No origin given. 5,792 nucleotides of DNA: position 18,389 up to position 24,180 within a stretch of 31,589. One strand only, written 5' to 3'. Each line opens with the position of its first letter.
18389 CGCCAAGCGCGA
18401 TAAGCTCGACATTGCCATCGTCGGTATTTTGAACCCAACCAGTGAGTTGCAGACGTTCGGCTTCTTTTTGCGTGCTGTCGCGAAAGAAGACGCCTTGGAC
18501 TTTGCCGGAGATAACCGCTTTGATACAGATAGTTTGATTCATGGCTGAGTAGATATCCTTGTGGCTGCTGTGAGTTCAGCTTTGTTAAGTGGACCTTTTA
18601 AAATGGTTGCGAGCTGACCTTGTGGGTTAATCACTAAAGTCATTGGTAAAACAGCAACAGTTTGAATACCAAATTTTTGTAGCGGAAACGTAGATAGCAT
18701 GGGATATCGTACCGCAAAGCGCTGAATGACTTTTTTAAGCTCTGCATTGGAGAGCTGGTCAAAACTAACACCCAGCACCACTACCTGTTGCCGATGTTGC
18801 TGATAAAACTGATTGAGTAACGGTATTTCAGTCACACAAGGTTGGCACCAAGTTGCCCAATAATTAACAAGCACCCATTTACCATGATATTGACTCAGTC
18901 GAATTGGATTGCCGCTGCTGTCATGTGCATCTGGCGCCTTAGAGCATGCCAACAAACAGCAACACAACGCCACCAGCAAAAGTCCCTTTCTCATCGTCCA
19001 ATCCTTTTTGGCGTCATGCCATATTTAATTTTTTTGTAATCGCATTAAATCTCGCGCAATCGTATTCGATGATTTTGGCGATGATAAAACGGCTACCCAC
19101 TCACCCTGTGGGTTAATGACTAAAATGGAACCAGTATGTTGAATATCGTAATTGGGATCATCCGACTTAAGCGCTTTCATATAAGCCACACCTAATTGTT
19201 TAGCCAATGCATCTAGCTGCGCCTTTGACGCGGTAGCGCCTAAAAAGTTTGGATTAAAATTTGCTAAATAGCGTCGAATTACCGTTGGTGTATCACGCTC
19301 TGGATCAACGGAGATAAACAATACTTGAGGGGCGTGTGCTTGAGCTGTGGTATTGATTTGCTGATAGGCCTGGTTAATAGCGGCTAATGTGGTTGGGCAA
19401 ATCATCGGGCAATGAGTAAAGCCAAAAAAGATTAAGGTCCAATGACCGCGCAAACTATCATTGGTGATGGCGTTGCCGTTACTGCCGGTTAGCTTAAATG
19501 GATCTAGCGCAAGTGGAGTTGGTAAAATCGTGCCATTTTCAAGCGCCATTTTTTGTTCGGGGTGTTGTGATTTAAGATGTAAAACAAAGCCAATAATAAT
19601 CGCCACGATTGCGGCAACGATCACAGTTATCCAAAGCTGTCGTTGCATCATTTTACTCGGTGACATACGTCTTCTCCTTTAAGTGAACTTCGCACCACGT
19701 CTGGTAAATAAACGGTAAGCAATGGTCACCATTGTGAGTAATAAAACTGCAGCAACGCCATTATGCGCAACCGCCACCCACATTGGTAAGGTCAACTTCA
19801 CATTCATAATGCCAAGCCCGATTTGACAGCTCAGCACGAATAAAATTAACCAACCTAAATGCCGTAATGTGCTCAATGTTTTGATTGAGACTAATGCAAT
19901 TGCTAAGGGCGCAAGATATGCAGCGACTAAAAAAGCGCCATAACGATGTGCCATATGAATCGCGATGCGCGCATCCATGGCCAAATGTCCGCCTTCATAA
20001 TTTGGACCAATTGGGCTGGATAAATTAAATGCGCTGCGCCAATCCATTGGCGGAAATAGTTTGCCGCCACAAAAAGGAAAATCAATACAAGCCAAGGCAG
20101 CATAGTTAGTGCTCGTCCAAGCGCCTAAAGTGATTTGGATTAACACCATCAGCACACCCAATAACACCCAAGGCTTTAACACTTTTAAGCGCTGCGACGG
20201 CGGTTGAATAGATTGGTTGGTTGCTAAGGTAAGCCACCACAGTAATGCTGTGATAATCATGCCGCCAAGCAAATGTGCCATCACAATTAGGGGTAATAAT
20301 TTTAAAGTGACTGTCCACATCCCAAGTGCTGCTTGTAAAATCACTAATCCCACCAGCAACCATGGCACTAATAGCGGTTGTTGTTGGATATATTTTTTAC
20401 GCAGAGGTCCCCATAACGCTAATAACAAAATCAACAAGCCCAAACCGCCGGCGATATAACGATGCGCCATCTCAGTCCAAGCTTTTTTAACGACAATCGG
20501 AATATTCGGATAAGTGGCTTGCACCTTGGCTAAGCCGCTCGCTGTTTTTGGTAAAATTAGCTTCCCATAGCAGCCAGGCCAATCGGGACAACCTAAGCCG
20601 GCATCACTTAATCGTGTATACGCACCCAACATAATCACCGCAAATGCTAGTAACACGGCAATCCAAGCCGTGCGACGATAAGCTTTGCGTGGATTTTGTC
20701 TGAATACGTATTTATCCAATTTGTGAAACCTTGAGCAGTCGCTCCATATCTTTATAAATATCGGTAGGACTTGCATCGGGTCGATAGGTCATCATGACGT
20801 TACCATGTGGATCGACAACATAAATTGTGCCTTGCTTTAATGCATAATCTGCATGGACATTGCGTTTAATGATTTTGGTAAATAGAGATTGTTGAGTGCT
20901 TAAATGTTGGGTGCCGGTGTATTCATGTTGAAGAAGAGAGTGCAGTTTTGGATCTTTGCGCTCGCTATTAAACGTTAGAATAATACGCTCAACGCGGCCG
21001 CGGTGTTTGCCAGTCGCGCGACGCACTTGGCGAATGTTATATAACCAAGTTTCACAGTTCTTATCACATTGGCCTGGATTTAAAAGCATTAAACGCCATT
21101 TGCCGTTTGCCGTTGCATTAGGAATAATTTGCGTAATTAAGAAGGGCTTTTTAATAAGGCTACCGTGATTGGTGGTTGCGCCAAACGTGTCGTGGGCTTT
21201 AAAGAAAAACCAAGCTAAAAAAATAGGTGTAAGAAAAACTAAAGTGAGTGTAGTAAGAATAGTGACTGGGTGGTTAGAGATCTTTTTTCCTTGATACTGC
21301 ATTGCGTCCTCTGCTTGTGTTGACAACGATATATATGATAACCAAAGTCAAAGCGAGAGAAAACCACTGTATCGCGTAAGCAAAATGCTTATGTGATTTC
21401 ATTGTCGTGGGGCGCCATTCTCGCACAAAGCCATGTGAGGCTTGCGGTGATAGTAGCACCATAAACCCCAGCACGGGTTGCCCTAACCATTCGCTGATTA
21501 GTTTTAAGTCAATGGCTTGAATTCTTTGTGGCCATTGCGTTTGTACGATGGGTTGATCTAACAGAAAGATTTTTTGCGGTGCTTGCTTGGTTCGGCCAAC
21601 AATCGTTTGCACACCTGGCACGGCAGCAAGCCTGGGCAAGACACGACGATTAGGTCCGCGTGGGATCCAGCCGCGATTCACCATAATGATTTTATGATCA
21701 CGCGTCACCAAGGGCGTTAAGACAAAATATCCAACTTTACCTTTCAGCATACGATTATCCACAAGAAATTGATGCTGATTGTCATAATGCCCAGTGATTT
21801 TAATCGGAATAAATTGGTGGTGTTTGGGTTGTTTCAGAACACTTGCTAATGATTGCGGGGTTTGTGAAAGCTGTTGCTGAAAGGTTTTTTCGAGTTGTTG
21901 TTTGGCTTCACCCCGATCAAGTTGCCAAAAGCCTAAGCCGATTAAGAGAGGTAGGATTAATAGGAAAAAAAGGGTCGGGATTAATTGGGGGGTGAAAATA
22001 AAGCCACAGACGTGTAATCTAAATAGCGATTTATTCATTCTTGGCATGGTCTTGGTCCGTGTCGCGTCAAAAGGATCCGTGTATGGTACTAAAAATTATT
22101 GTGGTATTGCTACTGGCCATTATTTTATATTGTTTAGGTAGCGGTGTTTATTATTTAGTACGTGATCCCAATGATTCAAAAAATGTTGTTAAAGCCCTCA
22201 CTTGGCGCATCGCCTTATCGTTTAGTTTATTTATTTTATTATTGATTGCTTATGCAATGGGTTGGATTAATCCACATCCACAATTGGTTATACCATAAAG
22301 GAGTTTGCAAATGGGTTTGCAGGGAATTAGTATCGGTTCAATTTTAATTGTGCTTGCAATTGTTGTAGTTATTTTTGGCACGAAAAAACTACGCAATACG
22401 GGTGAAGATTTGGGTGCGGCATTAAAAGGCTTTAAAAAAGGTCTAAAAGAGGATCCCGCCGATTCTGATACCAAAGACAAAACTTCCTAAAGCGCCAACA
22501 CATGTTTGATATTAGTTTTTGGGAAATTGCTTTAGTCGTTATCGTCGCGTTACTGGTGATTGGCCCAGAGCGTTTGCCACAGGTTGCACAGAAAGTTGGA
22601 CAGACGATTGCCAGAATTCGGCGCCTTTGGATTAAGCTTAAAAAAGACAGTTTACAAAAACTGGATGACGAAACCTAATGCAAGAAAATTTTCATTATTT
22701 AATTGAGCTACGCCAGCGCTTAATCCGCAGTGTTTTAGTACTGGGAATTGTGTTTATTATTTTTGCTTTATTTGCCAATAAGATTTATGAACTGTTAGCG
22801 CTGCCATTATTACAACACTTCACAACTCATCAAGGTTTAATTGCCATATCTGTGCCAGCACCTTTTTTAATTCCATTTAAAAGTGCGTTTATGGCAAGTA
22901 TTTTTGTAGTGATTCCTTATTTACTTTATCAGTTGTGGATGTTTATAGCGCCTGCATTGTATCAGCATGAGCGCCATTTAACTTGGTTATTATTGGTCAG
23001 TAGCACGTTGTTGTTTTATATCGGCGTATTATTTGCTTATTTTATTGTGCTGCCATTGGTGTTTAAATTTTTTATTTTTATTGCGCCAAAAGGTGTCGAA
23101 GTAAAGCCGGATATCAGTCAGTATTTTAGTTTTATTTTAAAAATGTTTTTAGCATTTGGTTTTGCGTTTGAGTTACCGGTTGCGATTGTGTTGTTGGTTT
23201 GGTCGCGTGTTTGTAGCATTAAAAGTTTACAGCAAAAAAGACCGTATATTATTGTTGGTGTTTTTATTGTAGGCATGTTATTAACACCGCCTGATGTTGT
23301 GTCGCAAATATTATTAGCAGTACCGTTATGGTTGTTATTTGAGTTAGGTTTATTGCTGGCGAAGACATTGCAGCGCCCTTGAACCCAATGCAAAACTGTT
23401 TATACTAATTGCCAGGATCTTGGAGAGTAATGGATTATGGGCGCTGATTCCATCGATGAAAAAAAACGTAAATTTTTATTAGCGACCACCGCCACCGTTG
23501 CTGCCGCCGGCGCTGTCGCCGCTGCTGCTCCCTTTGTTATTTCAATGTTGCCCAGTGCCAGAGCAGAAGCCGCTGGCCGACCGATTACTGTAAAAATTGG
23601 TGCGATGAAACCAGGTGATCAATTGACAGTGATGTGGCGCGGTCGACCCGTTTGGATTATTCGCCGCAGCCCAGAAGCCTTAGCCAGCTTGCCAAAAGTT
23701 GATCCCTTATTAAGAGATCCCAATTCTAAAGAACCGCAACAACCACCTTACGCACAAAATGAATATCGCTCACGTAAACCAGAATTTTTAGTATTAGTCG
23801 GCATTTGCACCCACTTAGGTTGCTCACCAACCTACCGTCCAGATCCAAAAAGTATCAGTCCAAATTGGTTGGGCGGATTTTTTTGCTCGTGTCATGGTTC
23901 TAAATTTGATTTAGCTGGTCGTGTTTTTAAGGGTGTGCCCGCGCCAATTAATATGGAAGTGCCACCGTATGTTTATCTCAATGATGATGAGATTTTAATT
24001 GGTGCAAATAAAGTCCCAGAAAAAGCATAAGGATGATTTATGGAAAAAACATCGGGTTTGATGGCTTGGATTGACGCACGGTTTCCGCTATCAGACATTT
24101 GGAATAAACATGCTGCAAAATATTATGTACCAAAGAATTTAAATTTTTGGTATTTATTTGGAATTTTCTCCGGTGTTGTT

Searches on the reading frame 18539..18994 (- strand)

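Call 23: search_protein_families(library=pfam, proteins=[window:18539-18994:-])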
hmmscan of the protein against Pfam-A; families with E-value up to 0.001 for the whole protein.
window:18539-18994:- (151 aa): 5 families
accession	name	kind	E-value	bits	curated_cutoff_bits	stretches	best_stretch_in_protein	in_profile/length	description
PF00578.27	AhpC-TSA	-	2.2e-18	66.8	26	1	23-129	10-122/124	AhpC/TSA family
PF08534.16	Redoxin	-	6.6e-12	45.9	26.6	1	18-137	4-137/148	Redoxin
PF13905.12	Thioredoxin_8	-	8.4e-12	45.7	27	1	38-127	1-93/94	Thioredoxin-like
PF00085.26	Thioredoxin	-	7e-08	32.9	23.5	1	39-91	19-71/103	Thioredoxin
PF00255.25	GSHPx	-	2.6e-05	24.2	27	1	23-101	6-91/108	Glutathione peroxidase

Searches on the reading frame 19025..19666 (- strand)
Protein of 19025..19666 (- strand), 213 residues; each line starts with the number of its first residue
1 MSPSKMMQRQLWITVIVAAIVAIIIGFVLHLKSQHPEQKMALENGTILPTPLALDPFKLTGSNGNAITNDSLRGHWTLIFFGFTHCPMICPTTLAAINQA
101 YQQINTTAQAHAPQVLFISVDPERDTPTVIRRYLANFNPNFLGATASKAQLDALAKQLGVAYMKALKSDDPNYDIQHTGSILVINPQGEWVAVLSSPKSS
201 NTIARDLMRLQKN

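Call 23: search_protein_families(library=pfam, proteins=[window:19025-19666:-])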
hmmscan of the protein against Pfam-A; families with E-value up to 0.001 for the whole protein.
window:19025-19666:- (213 aa): 3 families
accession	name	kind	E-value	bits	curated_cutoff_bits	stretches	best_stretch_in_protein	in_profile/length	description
PF02630.20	SCO1-SenC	-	6.6e-40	136.6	22.8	1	56-189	3-133/134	SCO1/SenC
PF00578.27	AhpC-TSA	-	2.6e-06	27.8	26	1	56-137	7-84/124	AhpC/TSA family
PF13905.12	Thioredoxin_8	-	0.00019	22.1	27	1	77-162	4-81/94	Thioredoxin-like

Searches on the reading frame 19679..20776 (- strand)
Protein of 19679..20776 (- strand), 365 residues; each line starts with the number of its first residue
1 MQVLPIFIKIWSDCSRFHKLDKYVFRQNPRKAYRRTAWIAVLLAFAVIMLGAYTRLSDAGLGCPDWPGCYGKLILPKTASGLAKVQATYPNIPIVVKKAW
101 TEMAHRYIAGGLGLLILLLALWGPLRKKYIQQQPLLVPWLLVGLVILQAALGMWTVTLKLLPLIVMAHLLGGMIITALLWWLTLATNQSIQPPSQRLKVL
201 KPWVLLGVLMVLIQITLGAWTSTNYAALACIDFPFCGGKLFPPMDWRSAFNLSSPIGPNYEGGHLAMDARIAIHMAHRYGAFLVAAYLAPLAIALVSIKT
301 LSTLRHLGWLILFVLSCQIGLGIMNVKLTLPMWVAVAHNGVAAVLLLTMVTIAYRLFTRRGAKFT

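Call 23: search_protein_families(library=pfam, proteins=[window:19679-20776:-])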
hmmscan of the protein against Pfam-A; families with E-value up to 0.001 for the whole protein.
window:19679-20776:- (365 aa): 1 family
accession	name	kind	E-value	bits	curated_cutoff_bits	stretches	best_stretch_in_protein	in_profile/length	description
PF02628.20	COX15-CtaA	-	5.5e-80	269.2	29.9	1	35-350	2-322/322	Cytochrome oxidase assembly protein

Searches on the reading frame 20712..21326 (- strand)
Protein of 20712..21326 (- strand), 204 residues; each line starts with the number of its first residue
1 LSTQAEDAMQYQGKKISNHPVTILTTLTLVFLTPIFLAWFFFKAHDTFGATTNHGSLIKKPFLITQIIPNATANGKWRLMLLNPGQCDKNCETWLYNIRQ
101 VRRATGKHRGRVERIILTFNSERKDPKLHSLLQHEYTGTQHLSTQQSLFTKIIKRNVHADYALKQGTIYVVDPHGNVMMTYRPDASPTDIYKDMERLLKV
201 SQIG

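Call 23: search_protein_families(library=pfam, proteins=[window:20712-21326:-])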
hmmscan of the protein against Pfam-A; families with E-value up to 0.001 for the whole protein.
window:20712-21326:- (204 aa): 0 families

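Call 79: search_protein_families(library=pfam, proteins=[window:20712-21326:-], max_evalue=0.01)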
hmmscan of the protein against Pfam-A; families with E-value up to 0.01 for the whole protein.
window:20712-21326:- (204 aa): 1 family
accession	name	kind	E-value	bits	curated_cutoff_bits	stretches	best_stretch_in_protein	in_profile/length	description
PF02630.20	SCO1-SenC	-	0.0067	16.8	22.8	0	70-127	16-73/134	SCO1/SenC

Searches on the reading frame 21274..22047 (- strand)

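Call 23: search_protein_families(library=pfam, proteins=[window:21274-22047:-])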
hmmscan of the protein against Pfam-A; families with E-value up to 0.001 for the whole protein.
window:21274-22047:- (257 aa): 1 family
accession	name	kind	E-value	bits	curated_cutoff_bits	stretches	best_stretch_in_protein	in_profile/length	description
PF02104.20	SURF1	-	1e-42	147.2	23.4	1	31-233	3-205/205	SURF1 family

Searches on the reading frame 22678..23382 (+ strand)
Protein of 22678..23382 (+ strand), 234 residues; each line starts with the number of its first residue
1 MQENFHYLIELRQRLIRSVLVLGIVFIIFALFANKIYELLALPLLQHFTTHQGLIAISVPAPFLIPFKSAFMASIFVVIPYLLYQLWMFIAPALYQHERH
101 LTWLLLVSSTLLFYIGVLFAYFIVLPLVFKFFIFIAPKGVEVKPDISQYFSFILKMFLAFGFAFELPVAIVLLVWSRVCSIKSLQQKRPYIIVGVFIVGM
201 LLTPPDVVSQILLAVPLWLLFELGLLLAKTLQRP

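Call 23: search_protein_families(library=pfam, proteins=[window:22678-23382:+])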
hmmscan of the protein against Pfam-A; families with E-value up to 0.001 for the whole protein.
window:22678-23382:+ (234 aa): 1 family
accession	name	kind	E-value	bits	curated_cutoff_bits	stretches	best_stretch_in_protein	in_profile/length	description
PF00902.23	TatC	-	8e-65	219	25.1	1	7-216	2-208/208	Sec-independent protein translocase protein (TatC)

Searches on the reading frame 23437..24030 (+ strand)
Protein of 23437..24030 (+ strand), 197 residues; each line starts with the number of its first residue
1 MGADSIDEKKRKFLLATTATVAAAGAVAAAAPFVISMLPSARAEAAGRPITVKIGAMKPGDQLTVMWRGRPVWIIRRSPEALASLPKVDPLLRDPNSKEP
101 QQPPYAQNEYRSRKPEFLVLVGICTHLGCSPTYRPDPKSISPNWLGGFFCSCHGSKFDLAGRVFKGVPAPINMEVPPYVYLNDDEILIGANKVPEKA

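Call 23: search_protein_families(library=pfam, proteins=[window:23437-24030:+])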
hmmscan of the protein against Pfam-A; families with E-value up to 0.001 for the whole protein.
window:23437-24030:+ (197 aa): 2 families
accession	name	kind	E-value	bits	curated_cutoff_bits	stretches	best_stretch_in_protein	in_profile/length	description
PF10399.14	UCR_Fe-S_N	-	9.1e-08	31.8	24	1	7-40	8-41/41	Ubiquitinol-cytochrome C reductase Fe-S subunit TAT signal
PF00355.32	Rieske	-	1.1e-06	28.9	20.3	1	110-170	29-81/88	Rieske [2Fe-2S] domain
